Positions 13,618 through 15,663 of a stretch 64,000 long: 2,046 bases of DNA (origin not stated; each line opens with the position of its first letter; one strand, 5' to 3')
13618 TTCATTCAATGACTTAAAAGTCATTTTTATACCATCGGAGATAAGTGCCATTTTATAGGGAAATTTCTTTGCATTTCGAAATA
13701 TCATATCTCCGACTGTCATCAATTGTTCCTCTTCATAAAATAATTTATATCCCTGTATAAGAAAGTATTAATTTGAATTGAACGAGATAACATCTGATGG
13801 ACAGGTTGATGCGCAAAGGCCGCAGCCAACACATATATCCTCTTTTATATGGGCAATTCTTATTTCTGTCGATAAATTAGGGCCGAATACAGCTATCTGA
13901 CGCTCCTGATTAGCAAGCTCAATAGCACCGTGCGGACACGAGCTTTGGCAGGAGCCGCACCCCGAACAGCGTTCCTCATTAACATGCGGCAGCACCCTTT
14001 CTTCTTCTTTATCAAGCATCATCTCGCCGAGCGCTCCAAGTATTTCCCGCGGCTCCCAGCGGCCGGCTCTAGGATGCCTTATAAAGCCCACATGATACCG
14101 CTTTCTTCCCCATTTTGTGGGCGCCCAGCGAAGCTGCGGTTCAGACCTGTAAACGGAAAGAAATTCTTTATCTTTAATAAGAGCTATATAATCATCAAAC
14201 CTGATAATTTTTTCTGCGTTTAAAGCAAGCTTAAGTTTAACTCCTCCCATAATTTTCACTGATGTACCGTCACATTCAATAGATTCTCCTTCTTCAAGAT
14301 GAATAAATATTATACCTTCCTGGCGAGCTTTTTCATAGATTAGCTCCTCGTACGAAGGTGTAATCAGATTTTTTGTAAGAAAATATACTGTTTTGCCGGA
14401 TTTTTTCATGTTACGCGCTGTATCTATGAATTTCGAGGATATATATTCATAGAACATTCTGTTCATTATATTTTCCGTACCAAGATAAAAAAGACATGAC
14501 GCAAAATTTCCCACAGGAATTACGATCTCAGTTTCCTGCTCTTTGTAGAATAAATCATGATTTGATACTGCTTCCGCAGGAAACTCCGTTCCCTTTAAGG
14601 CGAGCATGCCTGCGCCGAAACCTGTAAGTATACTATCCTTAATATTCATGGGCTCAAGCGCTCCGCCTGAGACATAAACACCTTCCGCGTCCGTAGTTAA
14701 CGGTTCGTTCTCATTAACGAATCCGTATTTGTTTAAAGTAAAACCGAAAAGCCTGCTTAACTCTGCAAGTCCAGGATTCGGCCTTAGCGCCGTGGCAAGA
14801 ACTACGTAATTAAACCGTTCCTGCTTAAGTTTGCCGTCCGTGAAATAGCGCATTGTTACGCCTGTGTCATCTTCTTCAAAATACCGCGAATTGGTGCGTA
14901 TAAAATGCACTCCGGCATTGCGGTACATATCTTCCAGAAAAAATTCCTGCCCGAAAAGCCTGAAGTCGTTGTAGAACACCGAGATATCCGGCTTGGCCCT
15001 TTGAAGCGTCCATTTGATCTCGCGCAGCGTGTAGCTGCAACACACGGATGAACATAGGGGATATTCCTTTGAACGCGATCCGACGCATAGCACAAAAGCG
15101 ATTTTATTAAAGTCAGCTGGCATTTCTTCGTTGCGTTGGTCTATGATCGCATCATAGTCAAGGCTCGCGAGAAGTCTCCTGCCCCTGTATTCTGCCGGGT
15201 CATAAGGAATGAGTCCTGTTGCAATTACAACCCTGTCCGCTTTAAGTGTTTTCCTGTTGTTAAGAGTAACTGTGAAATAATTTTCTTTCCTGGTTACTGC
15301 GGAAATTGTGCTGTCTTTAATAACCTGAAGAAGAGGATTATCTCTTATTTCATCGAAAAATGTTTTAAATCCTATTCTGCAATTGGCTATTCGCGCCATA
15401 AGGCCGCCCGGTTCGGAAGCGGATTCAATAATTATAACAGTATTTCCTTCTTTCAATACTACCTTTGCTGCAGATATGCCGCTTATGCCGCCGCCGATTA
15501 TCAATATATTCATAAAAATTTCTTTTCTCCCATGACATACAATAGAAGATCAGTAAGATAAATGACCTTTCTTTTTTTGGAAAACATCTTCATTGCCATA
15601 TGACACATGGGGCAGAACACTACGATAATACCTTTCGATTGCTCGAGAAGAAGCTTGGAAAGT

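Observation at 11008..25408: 12-gene same-strand operon fusing beta-oxidation enzymes, EtfAB and an Hdr/Mvh-type module: candidate electron-bifurcating/confurcating supercomplex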

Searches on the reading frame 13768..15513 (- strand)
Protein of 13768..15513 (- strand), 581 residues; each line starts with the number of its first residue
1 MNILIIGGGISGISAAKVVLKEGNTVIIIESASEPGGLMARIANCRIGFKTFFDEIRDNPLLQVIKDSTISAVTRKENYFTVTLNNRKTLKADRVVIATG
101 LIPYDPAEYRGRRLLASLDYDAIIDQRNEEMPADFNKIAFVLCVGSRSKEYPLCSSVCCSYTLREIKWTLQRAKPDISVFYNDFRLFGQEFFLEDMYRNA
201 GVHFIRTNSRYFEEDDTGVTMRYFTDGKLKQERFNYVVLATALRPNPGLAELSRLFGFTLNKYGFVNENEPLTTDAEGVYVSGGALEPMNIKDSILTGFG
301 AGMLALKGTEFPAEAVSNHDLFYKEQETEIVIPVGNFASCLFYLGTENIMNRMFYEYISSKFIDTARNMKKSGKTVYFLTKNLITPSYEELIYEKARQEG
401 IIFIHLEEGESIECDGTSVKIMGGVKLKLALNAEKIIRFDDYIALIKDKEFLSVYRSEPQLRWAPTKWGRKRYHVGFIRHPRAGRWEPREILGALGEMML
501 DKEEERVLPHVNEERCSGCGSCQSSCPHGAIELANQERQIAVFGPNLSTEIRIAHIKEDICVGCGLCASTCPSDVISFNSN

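Call 3: search_protein_families(library=pfam, proteins=[window:13768-15513:-], max_evalue=0.001)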
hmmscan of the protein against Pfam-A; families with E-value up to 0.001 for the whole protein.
window:13768-15513:- (581 aa): 18 families
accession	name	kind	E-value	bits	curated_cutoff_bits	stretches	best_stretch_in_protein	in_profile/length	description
PF00037.32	Fer4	-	9.8e-15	54.1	21.1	2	510-532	2-24/24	4Fe-4S binding domain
PF07992.20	Pyr_redox_2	-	1.9e-13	50.9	26.1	1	2-111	2-118/291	Pyridine nucleotide-disulphide oxidoreductase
PF12837.12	Fer4_6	-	4.8e-12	45.6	25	2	509-531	2-24/24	4Fe-4S binding domain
PF12838.12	Fer4_7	-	4.4e-11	43.5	27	1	515-575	1-52/52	4Fe-4S dicluster domain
PF25160.1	LdpA_Fe-S-bd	-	2.5e-09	37.2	27.6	2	510-534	22-46/49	LdpA Fe-S cluster-binding domain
PF13237.11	Fer4_10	-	4.8e-09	36.5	25.5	1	511-541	4-36/53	4Fe-4S dicluster domain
PF14697.11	Fer4_21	-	5.6e-09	36.4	35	1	510-577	2-58/59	4Fe-4S dicluster domain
PF12797.12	Fer4_2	-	2.7e-08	33.7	24.5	2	509-527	3-21/22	4Fe-4S binding domain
PF13187.11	Fer4_9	-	4.9e-08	33.3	27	1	515-576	1-52/52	4Fe-4S dicluster domain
PF13454.12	NAD_binding_9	-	3.1e-07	30.9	21.8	0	51-100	105-153/155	FAD-NAD(P)-binding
PF13450.12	NAD_binding_8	-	1.5e-06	28.8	21.9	1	5-43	1-39/68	NAD(P)-binding Rossmann-like domain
PF03486.20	HI0933_like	-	6.6e-06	26.2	50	0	2-36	2-36/244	HI0933-like protein Rossmann domain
PF12831.13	FAD_oxidored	-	8.8e-06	25.7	27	1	3-40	2-39/416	FAD dependent oxidoreductase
PF17179.9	Fer4_22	-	2.1e-05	25.7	27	0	555-574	75-94/95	4Fe-4S dicluster domain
PF13738.12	Pyr_redox_3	-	9e-05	22.3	30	0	53-101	87-134/305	Pyridine nucleotide-disulphide oxidoreductase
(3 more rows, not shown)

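Call 5: search_protein_families(library=ncbifam, proteins=[window:13768-15513:-], max_evalue=0.00001)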
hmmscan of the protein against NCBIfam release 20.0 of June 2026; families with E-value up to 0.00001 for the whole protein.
window:13768-15513:- (581 aa): 50 families (the best 25 are shown)
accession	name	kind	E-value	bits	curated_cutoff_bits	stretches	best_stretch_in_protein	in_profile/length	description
NF040770.1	hetero_SS_HdrA2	exception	4.3e-37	127.6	1100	2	135-303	375-554/777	CoB-CoM heterodisulfide reductase HdrA2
NF041891.1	hdrA_Methbact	equivalog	7.2e-26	90.6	1300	1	136-297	373-544/762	ferredoxin:CoB-CoM heterodisulfide reductase subunit HdrA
NF041778.1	hetero_SS_HdrA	equivalog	2e-21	75.5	1400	1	136-317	386-575/771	ferredoxin:CoB-CoM heterodisulfide reductase subunit HdrA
NF042909.1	FMH_DH_FwdF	exception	1.9e-11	43.6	375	1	502-579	4-75/336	tungsten-dependent formylmethanofuran dehydrogenase subunit FwdF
NF005503.0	PRK07118.1-2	equivalog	1.2e-10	41.2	252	1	507-579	160-232/292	RnfABCDGE type electron transport complex subunit B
NF009410.0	PRK12771.1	subfamily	1.7e-10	40.1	516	0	2-40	140-178/566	NAD(P)-binding protein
NF009409.0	PRK12770.1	subfamily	3.1e-10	39.6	343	0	3-49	21-68/360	putative glutamate synthase subunit beta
TIGR02179.1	PorD_KorD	subfamily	3.9e-10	39.7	60.05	1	508-578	19-74/78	2-oxoacid:acceptor oxidoreductase, delta subunit, pyruvate/2-ketoisovalerate family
NF005504.0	PRK07118.1-3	equivalog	1e-09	38.2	437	1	503-581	160-241/293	Fe-S cluster domain-containing protein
NF040684.1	PorD_Arch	equivalog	2.6e-09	37.1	120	0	553-578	56-81/85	pyruvate synthase subunit PorD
NF005505.0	PRK07118.1-4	equivalog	2.8e-09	36.9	378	1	505-578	162-235/265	Fe-S cluster domain-containing protein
TIGR04105.1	FeFe_hydrog_B1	subfamily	3.4e-09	35.9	450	1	509-579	137-208/462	monomeric [FeFe] hydrogenase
NF041836.1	rnfB_Methano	equivalog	8.6e-09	35.2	445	1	505-578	162-235/265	Rnf electron transport complex subunit RnfB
NF058577.1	FdxA_fam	equivalog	1.8e-08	34.4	65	0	510-540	3-33/52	4Fe-4S ferredoxin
NF040864.1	HgcB_ferredoxin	equivalog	1.8e-08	34.1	99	1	511-579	11-64/93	mercury methylation ferredoxin HgcB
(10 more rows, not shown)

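Call 28: search_solved_structures(query=window:13768-15513:-, max_evalue=0.001, show_alignments=1)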
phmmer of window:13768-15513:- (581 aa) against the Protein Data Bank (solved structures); distinct sequences matched with E-value up to 0.001: 44.
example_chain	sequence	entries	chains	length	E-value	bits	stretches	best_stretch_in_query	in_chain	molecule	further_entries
5odc_A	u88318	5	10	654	7.1e-30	107.3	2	136-303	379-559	Heterodisulfide reductase, subunit A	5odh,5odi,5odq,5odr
9sfi_A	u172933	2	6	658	1.6e-27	99.5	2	137-303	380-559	CoB--CoM heterodisulfide reductase iron-sulfur subunit A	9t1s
8rvv_A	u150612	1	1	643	5e-27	97.9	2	92-303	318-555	H(2):CoB-CoM heterodisulfide,ferredoxin reductase subunit A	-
8rvu_a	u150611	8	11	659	5.6e-27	97.7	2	92-303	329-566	H(2):CoB-CoM heterodisulfide,ferredoxin reductase subunit A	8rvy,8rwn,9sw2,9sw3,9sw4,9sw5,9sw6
7bkb_A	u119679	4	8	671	8.8e-24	87.1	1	137-303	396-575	CoB--CoM heterodisulfide reductase iron-sulfur subunit A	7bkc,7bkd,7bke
9sfi_T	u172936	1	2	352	2.6e-19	72.4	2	513-577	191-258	4Fe-4S ferredoxin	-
6tjr_A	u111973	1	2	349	1.3e-16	63.4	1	3-315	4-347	Fumarate reductase/succinate dehydrogenase flavoprotein domain protein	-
5t5i_F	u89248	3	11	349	5.3e-14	54.9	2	511-576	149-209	Tungsten formylmethanofuran dehydrogenase subunit fwdF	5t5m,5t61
7bkb_K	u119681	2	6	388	2.6e-13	52.6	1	493-577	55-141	Formylmethanofuran dehydrogenase, subunit F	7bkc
9sw6_H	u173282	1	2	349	4e-13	52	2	511-576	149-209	Tungsten formylmethanofuran dehydrogenase, subunit F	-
9sw6_G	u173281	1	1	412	1.4e-11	46.9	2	510-577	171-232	Polyferredoxin protein MvhB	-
7bkb_L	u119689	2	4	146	5.5e-11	44.9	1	509-579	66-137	Formylmethanofuran dehydrogenase, subunit G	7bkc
7zc6_B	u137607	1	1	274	4.3e-07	32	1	508-579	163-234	RnfB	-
9eri_B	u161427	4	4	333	2.4e-05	26.3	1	507-581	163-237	Na(+)-translocating ferredoxin:NAD(+) oxidoreductase complex subunit B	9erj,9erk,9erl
9sfi_O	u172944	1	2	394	9.3e-05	24.3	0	512-577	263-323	Ferredoxin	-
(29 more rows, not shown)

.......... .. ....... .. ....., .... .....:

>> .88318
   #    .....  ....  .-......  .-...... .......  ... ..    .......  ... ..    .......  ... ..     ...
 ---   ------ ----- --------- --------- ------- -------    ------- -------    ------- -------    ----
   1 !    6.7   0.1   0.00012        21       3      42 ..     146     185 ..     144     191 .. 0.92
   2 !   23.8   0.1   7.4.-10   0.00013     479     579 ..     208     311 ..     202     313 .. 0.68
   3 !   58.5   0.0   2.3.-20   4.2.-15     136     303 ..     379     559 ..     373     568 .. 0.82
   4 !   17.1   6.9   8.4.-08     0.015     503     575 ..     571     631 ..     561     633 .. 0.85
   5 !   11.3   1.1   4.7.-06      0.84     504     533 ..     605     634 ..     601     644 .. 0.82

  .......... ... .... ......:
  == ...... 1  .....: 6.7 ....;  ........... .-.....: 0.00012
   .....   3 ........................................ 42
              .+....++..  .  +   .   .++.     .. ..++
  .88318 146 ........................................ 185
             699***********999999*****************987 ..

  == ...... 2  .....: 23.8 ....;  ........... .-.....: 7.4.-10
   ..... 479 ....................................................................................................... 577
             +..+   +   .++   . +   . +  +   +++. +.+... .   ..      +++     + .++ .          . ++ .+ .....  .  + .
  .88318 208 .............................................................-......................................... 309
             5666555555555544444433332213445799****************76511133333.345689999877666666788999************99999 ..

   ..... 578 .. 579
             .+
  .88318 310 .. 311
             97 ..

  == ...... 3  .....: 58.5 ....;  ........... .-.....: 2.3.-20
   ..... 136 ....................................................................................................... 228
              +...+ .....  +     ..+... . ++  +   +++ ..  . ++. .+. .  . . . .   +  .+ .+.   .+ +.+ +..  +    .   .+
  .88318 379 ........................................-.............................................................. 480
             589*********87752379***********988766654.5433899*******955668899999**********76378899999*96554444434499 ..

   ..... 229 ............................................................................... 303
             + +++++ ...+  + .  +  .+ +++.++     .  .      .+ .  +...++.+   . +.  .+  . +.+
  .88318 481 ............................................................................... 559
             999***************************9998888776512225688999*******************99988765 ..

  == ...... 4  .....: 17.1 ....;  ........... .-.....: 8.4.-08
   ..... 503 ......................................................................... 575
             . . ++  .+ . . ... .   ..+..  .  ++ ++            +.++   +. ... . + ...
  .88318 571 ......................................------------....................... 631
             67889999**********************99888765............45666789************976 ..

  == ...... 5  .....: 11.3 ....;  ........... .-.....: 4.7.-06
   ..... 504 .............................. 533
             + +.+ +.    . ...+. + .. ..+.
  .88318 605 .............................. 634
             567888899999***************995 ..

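Call 64: find_homologous_proteins(query=window:13768-15513:-, max_evalue=1e-10)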
Query window:13768-15513:- (581 aa): 334 proteins with E <= 1e-10 among 8000 candidates; the best 120 are listed.
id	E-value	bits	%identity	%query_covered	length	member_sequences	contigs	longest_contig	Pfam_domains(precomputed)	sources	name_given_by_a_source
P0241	0.0e+0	1337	100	100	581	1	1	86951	PF14697.12,PF17179.10,PF13450.13,PF07992.21,PF12837.13,PF03486.21,PF12838.13,PF13454.13,PF12831.14,PF12797.13,PF00037.33,PF25160.2,PF13237.12,PF13187.12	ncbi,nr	ncbi:MAG: 4Fe-4S binding protein [Spirochaetes bacterium]|nr:4Fe-4S binding protein [Spirochaetota b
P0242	0.0e+0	1048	77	100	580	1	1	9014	PF14697.12,PF13450.13,PF07992.21,PF12837.13,PF00070.34,PF03486.21,PF12838.13,PF13454.13,PF12831.14,PF01266.31,PF12797.13,PF00037.33,PF13738.13,PF25160.2,PF13237.12,PF13187.12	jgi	jgi:heterodisulfide reductase subunit A-like polyferredoxin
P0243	5.0e-298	1008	72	100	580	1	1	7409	PF14697.12,PF13450.13,PF07992.21,PF12837.13,PF03486.21,PF12838.13,PF13454.13,PF12797.13,PF00037.33,PF13738.13,PF25160.2,PF13237.12,PF13187.12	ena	-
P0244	8.2e-298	1007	72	100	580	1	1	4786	PF14697.12,PF13450.13,PF07992.21,PF12837.13,PF03486.21,PF12838.13,PF13454.13,PF12797.13,PF00037.33,PF13738.13,PF25160.2,PF13237.12,PF13187.12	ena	-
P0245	2.3e-293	992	72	99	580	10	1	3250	PF14697.12,PF13450.13,PF07992.21,PF12837.13,PF03486.21,PF12838.13,PF13454.13,PF12831.14,PF01266.31,PF01593.31,PF12797.13,PF00037.33,PF13738.13,PF25160.2,PF13237.12,PF13187.12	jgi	jgi:heterodisulfide reductase subunit A-like polyferredoxin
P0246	2.6e-290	982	71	99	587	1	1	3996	PF14697.12,PF13450.13,PF07992.21,PF12837.13,PF03486.21,PF13484.12,PF12838.13,PF13454.13,PF12831.14,PF01266.31,PF01593.31,PF12797.13,PF00037.33,PF13738.13,PF25160.2,PF13237.12,PF13187.12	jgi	jgi:heterodisulfide reductase subunit A-like polyferredoxin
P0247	1.1e-289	980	70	100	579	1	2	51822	PF14697.12,PF13450.13,PF07992.21,PF12837.13,PF00070.34,PF12838.13,PF13454.13,PF12831.14,PF01593.31,PF12797.13,PF00037.33,PF13738.13,PF25160.2,PF13237.12,PF13187.12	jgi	jgi:heterodisulfide reductase subunit A-like polyferredoxin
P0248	3.1e-288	975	71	99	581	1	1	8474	PF14697.12,PF13450.13,PF07992.21,PF12837.13,PF03486.21,PF12838.13,PF13454.13,PF01266.31,PF12797.13,PF00037.33,PF13738.13,PF25160.2,PF13237.12,PF13187.12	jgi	jgi:heterodisulfide reductase subunit A-like polyferredoxin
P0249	3.9e-288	975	71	99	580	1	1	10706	PF14697.12,PF13450.13,PF07992.21,PF12837.13,PF03486.21,PF12838.13,PF13454.13,PF12831.14,PF12797.13,PF00037.33,PF13738.13,PF25160.2,PF13237.12,PF13187.12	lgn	-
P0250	5.6e-288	974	70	100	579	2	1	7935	PF14697.12,PF13450.13,PF07992.21,PF12837.13,PF03486.21,PF13484.12,PF12838.13,PF13454.13,PF01266.31,PF01593.31,PF12797.13,PF00037.33,PF13738.13,PF25160.2,PF13237.12,PF13187.12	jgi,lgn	jgi:heterodisulfide reductase subunit A-like polyferredoxin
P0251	5.8e-288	974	71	99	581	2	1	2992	PF14697.12,PF13450.13,PF07992.21,PF12837.13,PF03486.21,PF12838.13,PF13454.13,PF12831.14,PF01266.31,PF12797.13,PF00037.33,PF13738.13,PF25160.2,PF13237.12,PF13187.12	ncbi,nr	ncbi:MAG: 4Fe-4S ferredoxin [Nitrospirae bacterium]|nr:4Fe-4S ferredoxin [Nitrospirota bacterium]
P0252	5.9e-287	971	70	100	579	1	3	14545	PF14697.12,PF13450.13,PF07992.21,PF12837.13,PF03486.21,PF12838.13,PF13454.13,PF12831.14,PF01266.31,PF01593.31,PF12797.13,PF00037.33,PF13738.13,PF25160.2,PF13237.12,PF13187.12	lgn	-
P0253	1.4e-286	970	70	99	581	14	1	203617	PF14697.12,PF13450.13,PF07992.21,PF12837.13,PF03486.21,PF12838.13,PF13454.13,PF12831.14,PF01266.31,PF12797.13,PF00037.33,PF13738.13,PF25160.2,PF13237.12,PF13187.12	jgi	jgi:heterodisulfide reductase subunit A-like polyferredoxin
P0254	5.9e-285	964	70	99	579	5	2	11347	PF14697.12,PF17179.10,PF13450.13,PF07992.21,PF12837.13,PF03486.21,PF13484.12,PF12838.13,PF13454.13,PF01266.31,PF01593.31,PF12797.13,PF00037.33,PF13738.13,PF25160.2,PF13237.12,PF13187.12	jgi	jgi:heterodisulfide reductase subunit A-like polyferredoxin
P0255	6.2e-285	964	70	99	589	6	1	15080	PF14697.12,PF13450.13,PF07992.21,PF12837.13,PF03486.21,PF13484.12,PF12838.13,PF13454.13,PF12831.14,PF01266.31,PF01593.31,PF12797.13,PF00037.33,PF13738.13,PF25160.2,PF13237.12,PF13187.12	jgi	jgi:heterodisulfide reductase subunit A-like polyferredoxin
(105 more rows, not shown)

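Call 65: find_encoding_contigs(protein=P0242, flank=10000, max_places=2)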
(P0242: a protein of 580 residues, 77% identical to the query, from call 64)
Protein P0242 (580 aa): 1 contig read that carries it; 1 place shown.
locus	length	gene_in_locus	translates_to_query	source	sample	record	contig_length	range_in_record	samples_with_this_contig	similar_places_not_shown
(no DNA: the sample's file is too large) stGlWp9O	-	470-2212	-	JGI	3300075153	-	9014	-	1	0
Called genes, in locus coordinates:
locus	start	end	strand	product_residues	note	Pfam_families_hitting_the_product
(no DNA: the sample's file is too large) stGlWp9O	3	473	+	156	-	?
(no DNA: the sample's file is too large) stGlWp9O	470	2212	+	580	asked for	PF07992:Pyr_redox_2, PF12831:FAD_oxidored (weak), PF13450:NAD_binding_8 (weak), PF00037:Fer4, PF14697:Fer4_21, PF12838:Fer4_7, PF13187:Fer4_9 (weak), PF00037:Fer4 (weak), +9 more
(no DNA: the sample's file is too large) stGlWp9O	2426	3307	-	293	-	PF01259:SAICAR_synt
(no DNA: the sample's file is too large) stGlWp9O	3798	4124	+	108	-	PF00436:SSB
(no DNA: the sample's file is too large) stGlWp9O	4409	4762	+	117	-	PF00436:SSB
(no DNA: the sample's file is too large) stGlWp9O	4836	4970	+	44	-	-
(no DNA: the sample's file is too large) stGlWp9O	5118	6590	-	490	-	PF13522:GATase_6, PF13537:GATase_7, PF00156:Pribosyltran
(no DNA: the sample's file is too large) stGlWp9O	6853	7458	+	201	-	-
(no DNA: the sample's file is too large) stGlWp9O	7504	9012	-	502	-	?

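Call 75: predict_structure(alignment_id=A1)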
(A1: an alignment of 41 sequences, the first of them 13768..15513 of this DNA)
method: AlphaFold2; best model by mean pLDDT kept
length: 581 residues; sequences in the alignment: 41
mean_pLDDT: 74.4   pTM: 0.78
mean pLDDT of the five models: 74.4, 71.0, 70.5, 63.6, 59.5
residues with pLDDT >= 90: 172; 70-90: 238; 50-70: 65; < 50: 106
segments of 3 or more residues with pLDDT < 50: 450-481, 503-538, 545-547, 549-581
pLDDT, mean of each block of 10 residues (from residue 1): 93 93 94 80 61 85 95 92 95 95 84 86 75 92 83 78 83 91 73 83 86 94 87 94 88 96 92 94 86 83 89 68 61 79 85 78 89 91 65 89 85 82 66 88 71 34 25 33 61 76 36 30 37 45 50 40 32 27 29
secondary structure, 60 per line:
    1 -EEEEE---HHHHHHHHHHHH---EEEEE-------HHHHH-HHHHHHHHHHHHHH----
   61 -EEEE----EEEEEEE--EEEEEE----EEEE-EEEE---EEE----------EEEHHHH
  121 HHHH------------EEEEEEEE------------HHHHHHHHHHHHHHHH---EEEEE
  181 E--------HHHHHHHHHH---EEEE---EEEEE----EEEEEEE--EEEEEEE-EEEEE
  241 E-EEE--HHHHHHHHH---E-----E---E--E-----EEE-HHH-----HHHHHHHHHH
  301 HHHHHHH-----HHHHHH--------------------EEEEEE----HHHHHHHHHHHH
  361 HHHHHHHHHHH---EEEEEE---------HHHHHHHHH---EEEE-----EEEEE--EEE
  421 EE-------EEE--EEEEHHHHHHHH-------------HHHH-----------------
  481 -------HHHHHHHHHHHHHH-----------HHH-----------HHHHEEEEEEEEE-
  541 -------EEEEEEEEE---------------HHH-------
elements in order: E2-6 H10-21 E25-29 H37-41 H43-56 E62-65 E70-76 E79-84 E89-92 E94-97 E101-103 E114-116 H117-124 E137-144 H157-172 E176-181 H190-199 E203-206 E210-214 E219-225 E228-234 E236-241 E243-245 H248-256 E279-281 H291-307 H313-318 E339-344 H349-371 E375-380 H390-398 E402-405 E411-415 E418-422 E430-432 E435-438 H439-446 H460-463 H488-501 H527-530 E531-539 E548-556
